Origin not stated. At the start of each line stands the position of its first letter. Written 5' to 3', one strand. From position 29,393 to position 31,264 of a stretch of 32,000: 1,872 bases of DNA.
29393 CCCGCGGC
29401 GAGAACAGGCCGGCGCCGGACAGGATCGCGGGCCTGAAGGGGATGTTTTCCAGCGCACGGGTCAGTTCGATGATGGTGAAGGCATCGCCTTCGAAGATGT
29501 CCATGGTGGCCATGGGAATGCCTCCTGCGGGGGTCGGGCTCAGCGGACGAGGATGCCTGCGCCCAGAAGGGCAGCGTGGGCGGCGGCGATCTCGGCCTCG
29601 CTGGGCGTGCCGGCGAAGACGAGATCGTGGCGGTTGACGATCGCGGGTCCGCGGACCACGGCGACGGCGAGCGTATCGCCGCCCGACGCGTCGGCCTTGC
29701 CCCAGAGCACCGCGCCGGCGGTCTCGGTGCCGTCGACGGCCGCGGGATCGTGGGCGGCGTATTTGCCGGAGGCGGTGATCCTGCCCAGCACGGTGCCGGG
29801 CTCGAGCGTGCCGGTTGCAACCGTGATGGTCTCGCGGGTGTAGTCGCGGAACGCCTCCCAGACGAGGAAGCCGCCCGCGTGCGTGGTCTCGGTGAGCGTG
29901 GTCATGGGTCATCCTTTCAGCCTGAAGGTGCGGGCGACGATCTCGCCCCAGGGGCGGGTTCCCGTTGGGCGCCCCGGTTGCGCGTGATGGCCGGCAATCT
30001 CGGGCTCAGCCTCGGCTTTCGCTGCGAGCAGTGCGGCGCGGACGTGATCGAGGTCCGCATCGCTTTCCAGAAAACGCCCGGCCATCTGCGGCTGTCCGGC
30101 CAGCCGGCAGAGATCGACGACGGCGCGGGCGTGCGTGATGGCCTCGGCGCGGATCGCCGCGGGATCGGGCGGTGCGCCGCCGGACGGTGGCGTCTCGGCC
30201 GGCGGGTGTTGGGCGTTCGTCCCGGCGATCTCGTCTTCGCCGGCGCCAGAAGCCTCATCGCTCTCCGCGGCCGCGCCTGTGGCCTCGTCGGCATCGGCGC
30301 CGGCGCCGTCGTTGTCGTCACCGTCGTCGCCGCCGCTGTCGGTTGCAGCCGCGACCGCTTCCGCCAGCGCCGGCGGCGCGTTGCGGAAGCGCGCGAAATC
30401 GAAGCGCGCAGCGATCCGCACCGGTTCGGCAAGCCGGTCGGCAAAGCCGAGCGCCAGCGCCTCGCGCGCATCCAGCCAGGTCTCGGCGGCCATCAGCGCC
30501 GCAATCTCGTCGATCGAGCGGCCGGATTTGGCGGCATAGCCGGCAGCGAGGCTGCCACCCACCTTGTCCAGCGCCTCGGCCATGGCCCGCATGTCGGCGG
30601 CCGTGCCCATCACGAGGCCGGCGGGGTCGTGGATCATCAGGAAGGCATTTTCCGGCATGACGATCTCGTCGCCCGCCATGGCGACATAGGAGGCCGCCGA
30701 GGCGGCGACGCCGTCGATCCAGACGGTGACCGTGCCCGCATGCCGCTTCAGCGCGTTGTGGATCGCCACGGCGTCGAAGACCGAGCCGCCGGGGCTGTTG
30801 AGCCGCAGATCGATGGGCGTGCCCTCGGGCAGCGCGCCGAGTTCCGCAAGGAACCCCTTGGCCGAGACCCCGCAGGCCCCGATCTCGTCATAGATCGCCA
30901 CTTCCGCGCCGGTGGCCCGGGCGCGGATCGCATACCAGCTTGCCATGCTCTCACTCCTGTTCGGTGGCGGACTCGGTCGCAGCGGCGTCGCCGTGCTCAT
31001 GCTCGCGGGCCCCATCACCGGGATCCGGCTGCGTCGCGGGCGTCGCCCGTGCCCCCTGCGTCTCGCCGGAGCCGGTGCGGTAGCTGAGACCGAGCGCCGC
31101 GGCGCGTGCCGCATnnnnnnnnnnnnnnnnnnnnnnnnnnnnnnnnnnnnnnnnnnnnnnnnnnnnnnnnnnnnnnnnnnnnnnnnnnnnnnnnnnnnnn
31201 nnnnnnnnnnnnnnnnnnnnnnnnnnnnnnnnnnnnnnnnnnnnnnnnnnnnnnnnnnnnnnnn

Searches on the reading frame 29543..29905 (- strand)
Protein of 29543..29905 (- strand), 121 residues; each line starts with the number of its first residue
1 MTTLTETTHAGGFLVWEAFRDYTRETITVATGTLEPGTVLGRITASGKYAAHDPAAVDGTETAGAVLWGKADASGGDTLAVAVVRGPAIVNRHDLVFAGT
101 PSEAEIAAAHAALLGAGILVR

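Call 6: search_protein_families(library=pfam, proteins=[window:29543-29905:-], max_evalue=0.01)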
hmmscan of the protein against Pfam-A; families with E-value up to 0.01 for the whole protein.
window:29543-29905:- (121 aa): 1 family
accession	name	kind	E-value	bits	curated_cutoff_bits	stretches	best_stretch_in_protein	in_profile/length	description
PF02924.19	HDPD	-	2.7e-30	105.3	29.1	1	3-118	1-116/116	Bacteriophage lambda head decoration protein D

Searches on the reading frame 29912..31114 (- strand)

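Call 6: search_protein_families(library=pfam, proteins=[window:29912-31114:-], max_evalue=0.01)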
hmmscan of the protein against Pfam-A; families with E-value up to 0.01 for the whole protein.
window:29912-31114:- (401 aa): 4 families
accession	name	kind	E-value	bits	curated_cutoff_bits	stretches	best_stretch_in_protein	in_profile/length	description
PF00574.28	CLP_protease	-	6.9e-30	104.7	20.2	1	89-230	34-180/182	Clp protease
PF01972.22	SDH_protease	-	5.2e-12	45.8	31.3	1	93-173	86-166/286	ClpP-like SDH-type serine proteinase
PF25145.1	NfeD1b_N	-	2.2e-06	27.8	40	1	103-177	36-109/189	NfeD1b, N-terminal domain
PF01343.23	Peptidase_S49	-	0.0024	18.3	24.9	1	128-159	8-39/154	Peptidase family S49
